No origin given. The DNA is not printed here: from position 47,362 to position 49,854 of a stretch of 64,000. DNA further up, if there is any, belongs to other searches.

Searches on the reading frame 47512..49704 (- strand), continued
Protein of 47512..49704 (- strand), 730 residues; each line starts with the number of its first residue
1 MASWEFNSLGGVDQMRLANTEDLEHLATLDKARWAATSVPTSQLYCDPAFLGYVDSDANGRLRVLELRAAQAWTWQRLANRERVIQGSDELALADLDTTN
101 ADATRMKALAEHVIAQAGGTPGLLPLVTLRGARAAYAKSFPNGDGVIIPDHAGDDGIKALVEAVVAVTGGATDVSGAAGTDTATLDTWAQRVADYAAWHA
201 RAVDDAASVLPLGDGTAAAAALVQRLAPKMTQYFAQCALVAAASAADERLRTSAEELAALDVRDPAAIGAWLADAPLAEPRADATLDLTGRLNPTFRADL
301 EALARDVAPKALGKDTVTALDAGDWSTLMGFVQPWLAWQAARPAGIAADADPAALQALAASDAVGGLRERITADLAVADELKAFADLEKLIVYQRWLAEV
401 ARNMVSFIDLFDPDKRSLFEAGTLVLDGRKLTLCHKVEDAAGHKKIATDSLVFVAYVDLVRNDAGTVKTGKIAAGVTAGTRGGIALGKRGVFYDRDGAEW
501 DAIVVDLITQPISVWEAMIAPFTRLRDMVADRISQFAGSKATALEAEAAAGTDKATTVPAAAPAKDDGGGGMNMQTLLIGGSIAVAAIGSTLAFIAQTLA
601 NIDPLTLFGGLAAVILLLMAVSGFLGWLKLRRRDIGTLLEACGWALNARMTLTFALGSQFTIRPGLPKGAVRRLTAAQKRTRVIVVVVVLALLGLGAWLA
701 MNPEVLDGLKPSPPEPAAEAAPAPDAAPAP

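Call 29: predict_structure(alignment_id=A1)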
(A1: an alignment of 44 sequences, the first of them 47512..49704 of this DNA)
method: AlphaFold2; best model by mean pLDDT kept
length: 730 residues; sequences in the alignment: 44
mean_pLDDT: 89.5   pTM: 0.73
mean pLDDT of the five models: 89.5, 89.1, 86.3, 86.1, 85.8
residues with pLDDT >= 90: 547; 70-90: 112; 50-70: 29; < 50: 42
segments of 3 or more residues with pLDDT < 50: 556-588, 718-721
pLDDT, mean of each block of 10 residues (from residue 1): 83 91 94 95 96 97 97 97 96 98 96 95 97 92 95 95 96 95 97 96 92 95 97 96 90 89 93 94 95 96 96 96 97 96 92 95 96 93 95 97 94 91 97 96 98 98 96 96 96 97 98 95 90 87 79 53 42 44 45 67 81 91 95 96 94 91 89 87 90 90 77 54 48
secondary structure, 60 per line:
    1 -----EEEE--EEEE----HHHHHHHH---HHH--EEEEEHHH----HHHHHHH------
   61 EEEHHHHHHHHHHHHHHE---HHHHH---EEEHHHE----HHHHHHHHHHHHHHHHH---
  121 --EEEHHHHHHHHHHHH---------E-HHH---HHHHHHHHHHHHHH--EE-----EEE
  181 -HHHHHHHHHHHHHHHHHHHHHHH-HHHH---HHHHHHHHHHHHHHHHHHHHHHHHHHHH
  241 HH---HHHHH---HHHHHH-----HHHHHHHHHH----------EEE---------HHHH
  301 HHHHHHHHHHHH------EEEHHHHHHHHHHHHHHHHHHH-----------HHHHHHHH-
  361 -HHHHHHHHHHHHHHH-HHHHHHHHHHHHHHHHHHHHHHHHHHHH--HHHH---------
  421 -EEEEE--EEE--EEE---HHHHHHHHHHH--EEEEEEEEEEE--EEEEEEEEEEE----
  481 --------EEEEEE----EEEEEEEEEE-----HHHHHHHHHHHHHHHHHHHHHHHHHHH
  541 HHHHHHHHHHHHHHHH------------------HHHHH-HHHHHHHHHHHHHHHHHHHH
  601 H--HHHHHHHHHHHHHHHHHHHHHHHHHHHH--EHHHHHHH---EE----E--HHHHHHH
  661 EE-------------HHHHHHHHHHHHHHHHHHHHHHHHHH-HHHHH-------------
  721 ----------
elements in order (helices of 4 or more, strands of 3 or more residues): E6-9 E12-15 H20-27 E36-40 H48-54 E61-63 H64-77 H82-86 E90-92 H101-117 E123-125 H126-137 H155-168 E178-180 H182-204 H206-209 H213-242 H246-250 H254-259 H265-274 E285-287 H297-312 E319-321 H322-340 H352-359 H362-376 H378-405 H408-411 E422-426 E429-431 E434-436 H440-450 E453-463 E466-476 E489-494 E499-508 H514-556 H575-579 H581-601 H604-631 H635-641 H654-660 H676-701 H703-707

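Call 31: search_protein_representatives(alignment_id=A1)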
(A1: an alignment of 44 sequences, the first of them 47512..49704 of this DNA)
Query: 44 sequences, 734 profile positions. Proteins with E-value up to 0.001 (for the whole library): 3186; up to 1e-10: 2691; up to 1e-30: 1422. The best 150 are listed.
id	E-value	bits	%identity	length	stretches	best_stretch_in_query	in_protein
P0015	2.3e-280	948.5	-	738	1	5-733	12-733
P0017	5.8e-276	934.0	-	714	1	3-719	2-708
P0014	9.3e-274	926.7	-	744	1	2-729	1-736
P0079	4.4e-268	908.0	-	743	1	3-733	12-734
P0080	1.1e-261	886.8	-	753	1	3-714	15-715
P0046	3.8e-258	875.1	-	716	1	6-711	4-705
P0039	3.8e-258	875.1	-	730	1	1-720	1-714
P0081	2.5e-256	869.1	-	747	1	5-715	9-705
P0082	5.1e-255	864.8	-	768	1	2-728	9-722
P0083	5.1e-254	861.5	-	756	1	3-734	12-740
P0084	9.1e-253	857.3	-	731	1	5-715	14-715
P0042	3.0e-251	852.3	-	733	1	2-715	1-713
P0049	4.2e-250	848.5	-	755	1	4-696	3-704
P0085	1.3e-249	846.9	-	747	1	3-721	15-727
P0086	2.4e-249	846.0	-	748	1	3-731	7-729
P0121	8.5e-231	784.7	-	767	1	2-708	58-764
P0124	3.1e-229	779.5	-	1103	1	2-715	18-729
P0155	1.6e-220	750.8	-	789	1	6-717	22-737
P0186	8.7e-214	728.4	-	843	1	5-713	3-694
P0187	4.3e-213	726.2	-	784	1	3-729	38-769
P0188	5.5e-213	725.8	-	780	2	208-712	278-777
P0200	3.6e-210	716.5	-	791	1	3-733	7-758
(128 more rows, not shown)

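Call 36: fold_search(model_id=the predicted structure, library=pdb)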
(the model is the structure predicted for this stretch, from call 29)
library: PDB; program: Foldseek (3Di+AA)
matches with E <= 10: 210; with E <= 0.001: 0
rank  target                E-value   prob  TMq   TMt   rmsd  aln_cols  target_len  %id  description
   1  1wos                  6.6e-01  0.54  0.06  0.11   9.9        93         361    8  Crystal Structure of T-protein of the Glycine Cleavage System (released 2004-09-07)
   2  6rai_B                7.9e-01  0.06  0.07  0.09  28.2       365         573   16  Heterodimeric ABC exporter TmrAB in ATP-bound outward-facing occluded conformation (released 2019-07-31)
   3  7dm4_MODEL_1_A        8.3e-01  0.18  0.06  0.21  13.2       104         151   12  Solution structure of ARID4B Tudor domain (released 2021-03-10)
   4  1rj2_D                9.6e-01  0.02  0.06  0.09  30.9       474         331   11  Crystal structure of the DH/PH fragment of Dbs without bound GTPase (released 2004-06-29)
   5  9y6s_6z               1.0e+00  0.03  0.06  0.02  46.0       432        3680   11  96-nm repeat of the Leishmania tarentolae doublet microtubule (released 2025-12-17)
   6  1woo                  1.2e+00  0.44  0.06  0.12   9.3        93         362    8  Crystal structure of T-protein of the Glycine Cleavage System (released 2004-09-07)
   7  7ek1                  1.3e+00  0.03  0.07  0.10  27.0       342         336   11  Cryo-EM structure of VCCN1 in detergent (released 2022-04-06)
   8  6ivp_B                1.4e+00  0.05  0.08  0.15  23.3       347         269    9  Crystal structure of a membrane protein P262A (released 2019-11-06)
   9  4e40                  1.5e+00  0.04  0.06  0.15  35.4       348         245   13  The haptoglobin-hemoglobin receptor of Trypanosoma congolense (released 2013-01-16)
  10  9e5c_6d               1.5e+00  0.06  0.10  0.03  29.7       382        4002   14  Cryo-EM structure of 96 nm repeat of microtubule doublet from T. brucei flagellum (released 2025-03-12)
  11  7k58_A                1.5e+00  0.02  0.07  0.02  39.4       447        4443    8  Structure of outer-arm dyneins bound to microtubule with microtubule binding state 1(MTBS-1) (released 2021-09-29)
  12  5he3_A                1.9e+00  0.02  0.06  0.07  18.4       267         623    8  Bovine GRK2 in complex with Gbetagamma subunits and CCG224411 (released 2016-05-11)
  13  6bhd_A                1.9e+00  0.10  0.05  0.13   7.6        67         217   19  Crystal structure of SETDB1 with a modified H3 peptide (released 2017-12-06)
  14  7kek_A                1.9e+00  0.02  0.07  0.02  39.4       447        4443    8  Structure of the free outer-arm dynein in pre-parallel state (released 2021-09-29)
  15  5he0_A                1.9e+00  0.02  0.07  0.08  18.4       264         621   11  Bovine GRK2 in complex with Gbetagamma subunits and CCG215022 (released 2016-05-11)
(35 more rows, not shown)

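Call 42: list_cluster_members(proteins=[P0051, P0071, P0066, P0056, P0068, P0032, P0010, P0008])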
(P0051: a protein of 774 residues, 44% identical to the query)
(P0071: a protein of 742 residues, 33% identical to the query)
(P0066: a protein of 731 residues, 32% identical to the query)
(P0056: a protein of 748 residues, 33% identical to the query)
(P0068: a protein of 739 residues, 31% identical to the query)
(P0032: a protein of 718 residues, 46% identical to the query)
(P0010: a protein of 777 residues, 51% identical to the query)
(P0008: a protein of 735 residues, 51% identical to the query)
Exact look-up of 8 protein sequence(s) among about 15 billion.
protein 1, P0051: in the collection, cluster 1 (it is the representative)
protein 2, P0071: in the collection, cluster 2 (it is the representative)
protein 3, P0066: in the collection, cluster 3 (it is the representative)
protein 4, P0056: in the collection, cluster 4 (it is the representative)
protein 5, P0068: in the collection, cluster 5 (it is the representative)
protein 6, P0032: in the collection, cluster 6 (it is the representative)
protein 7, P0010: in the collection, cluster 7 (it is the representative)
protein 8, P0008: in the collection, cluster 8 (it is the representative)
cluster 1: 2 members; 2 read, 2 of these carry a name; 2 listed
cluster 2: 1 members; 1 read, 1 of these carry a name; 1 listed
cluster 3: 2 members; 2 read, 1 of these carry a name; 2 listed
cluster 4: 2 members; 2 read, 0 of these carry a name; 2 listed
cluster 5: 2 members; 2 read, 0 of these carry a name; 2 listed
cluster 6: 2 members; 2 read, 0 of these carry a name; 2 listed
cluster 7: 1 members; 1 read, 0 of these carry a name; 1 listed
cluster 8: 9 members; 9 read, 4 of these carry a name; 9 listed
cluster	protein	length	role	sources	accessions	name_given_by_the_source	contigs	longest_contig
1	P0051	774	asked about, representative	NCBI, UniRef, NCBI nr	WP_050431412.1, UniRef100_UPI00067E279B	hypothetical protein [Chondromyces crocatus] | hypothetical protein n=1 Tax=Chondromyces crocatus TaxID=52 RepID=UPI00067E279B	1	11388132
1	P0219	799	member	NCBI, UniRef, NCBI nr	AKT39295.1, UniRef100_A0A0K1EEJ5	uncharacterized protein CMC5_034420 [Chondromyces crocatus] | EF-hand domain-containing protein n=1 Tax=Chondromyces crocatus TaxID=52 ...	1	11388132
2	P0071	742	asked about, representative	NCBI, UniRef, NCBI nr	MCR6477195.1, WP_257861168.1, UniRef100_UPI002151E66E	hypothetical protein NU688_13625 [Variovorax sp. ZS18.2.2] | hypothetical protein n=1 Tax=Variovorax sp. ZS18.2.2 TaxID=2971255 RepID=UPI002151E66E | hypothetical protein [Variovorax sp. ZS18.2.2]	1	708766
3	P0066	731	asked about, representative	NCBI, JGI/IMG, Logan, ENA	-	hypothetical protein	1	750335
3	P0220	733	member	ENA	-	-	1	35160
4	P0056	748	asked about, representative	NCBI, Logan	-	-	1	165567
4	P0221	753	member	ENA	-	-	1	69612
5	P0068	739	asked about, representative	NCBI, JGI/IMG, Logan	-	-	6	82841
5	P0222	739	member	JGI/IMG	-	-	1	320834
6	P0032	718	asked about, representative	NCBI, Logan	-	-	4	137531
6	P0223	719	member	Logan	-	-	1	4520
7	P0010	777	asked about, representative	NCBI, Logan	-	-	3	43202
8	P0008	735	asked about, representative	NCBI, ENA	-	-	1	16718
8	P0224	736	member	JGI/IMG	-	hypothetical protein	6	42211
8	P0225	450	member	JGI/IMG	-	uncharacterized membrane protein YqjE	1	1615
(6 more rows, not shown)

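Call 51: search_protein_families(library=pfam, proteins=[window:47512-49704:-], max_evalue=10)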
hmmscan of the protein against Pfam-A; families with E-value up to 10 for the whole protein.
window:47512-49704:- (730 aa): 0 families

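Call 52: search_protein_families(library=phrogs, proteins=[window:47512-49704:-], max_evalue=1)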
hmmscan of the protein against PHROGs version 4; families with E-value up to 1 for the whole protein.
window:47512-49704:- (730 aa): 1 family
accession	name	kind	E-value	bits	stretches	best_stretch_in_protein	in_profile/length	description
phrog_27910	-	unknown function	0.15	13.3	1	583-643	78-135/157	-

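Call 53: fold_search(model_id=the predicted structure, library=viral)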
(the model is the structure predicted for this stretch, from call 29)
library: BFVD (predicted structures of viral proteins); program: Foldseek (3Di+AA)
matches with E <= 10: 265; with E <= 0.001: 0
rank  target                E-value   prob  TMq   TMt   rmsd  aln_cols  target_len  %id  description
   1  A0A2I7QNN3            1.9e-01  0.04  0.05  0.04  45.6       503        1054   13  (no name in the UniProt tables at hand)
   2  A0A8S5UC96            3.0e-01  0.09  0.09  0.10  31.6       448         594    9  STRUCTURAL MAINTENANCE OF CHROMOSOMES PROTEIN [Siphoviridae sp. ctgN495]
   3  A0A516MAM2            3.1e-01  0.11  0.11  0.11  34.5       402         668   11  (no name in the UniProt tables at hand)
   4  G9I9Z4                3.1e-01  0.05  0.06  0.08  31.3       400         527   11  (no name in the UniProt tables at hand)
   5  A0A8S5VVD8            5.2e-01  0.08  0.09  0.09  52.5       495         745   11  GDSL like Lipase Acylhydrolase [Ackermannviridae sp.]
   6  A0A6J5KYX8            5.8e-01  0.03  0.06  0.06  43.7       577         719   14  Uncharacterized protein [uncultured Caudovirales phage]
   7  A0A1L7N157            6.3e-01  0.04  0.07  0.10  37.4       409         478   12  Uncharacterized protein [Ralstonia phage RP12]
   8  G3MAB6                8.0e-01  0.02  0.06  0.06  59.9       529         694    9  Gp375 [Bacillus phage G]
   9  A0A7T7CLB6            8.4e-01  0.25  0.06  0.24  16.6       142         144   13  Uncharacterized protein [Vibrio phage PH669]
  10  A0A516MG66            9.7e-01  0.38  0.08  0.30   9.2       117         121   10  (no name in the UniProt tables at hand)
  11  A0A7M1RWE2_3          9.7e-01  0.07  0.10  0.06  27.6       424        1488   12  Uncharacterized protein [uncultured phage cr10_1]
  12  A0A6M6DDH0            1.0e+00  0.09  0.09  0.07  40.4       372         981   17  (no name in the UniProt tables at hand)
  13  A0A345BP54            1.1e+00  0.07  0.05  0.10  15.3       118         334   10  (no name in the UniProt tables at hand)
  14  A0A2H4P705            1.1e+00  0.04  0.07  0.07  37.2       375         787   14  GDSL-like lipase [Pseudomonas phage nickie]
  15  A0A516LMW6            1.2e+00  0.06  0.04  0.12  10.6        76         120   17  (no name in the UniProt tables at hand)
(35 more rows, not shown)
